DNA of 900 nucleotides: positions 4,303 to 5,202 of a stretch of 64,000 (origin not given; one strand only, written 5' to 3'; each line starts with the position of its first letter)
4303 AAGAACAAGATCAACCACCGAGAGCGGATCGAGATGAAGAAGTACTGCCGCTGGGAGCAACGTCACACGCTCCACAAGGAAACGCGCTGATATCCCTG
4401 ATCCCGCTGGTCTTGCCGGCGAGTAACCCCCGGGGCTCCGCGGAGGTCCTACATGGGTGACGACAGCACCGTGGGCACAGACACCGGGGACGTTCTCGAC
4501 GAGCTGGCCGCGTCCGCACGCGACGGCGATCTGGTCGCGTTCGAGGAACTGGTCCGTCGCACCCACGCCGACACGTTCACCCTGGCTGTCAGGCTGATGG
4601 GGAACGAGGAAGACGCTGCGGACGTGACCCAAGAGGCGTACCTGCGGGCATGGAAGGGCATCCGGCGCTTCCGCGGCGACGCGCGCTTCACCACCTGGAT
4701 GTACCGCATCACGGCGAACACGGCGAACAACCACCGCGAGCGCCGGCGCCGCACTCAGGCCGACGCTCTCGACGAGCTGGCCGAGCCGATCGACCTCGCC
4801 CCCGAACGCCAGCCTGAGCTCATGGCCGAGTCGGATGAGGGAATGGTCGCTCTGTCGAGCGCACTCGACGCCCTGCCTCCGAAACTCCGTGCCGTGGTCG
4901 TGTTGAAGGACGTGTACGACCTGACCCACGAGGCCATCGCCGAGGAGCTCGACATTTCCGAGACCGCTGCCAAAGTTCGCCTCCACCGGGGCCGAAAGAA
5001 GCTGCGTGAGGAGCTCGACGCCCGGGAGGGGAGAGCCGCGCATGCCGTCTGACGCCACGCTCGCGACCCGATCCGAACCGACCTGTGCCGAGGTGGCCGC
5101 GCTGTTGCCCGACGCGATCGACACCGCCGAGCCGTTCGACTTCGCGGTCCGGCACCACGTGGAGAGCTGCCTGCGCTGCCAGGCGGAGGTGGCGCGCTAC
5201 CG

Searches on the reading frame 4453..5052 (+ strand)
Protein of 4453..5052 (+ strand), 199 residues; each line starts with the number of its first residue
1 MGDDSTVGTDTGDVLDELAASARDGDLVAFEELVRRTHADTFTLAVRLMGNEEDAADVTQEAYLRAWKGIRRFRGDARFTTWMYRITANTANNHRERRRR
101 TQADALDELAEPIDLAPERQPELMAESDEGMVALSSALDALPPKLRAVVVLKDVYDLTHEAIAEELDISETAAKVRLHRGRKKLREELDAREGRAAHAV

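Call 62: search_protein_families(library=pfam, proteins=[window:4453-5052:+])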
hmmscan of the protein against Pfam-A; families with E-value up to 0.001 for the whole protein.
window:4453-5052:+ (199 aa): 4 families
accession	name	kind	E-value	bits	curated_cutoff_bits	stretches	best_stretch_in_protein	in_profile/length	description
PF08281.18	Sigma70_r4_2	-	1.4e-17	63.5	25.7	1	133-184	3-54/54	Sigma-70, region 4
PF04542.20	Sigma70_r2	-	2e-16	60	24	1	33-101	1-71/71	Sigma-70 region 2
PF04545.22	Sigma70_r4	-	4e-11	42.7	24.1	1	137-186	1-50/50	Sigma-70, region 4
PF07638.17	Sigma70_ECF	-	6.4e-06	26.6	21.1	1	20-189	9-184/185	ECF sigma factor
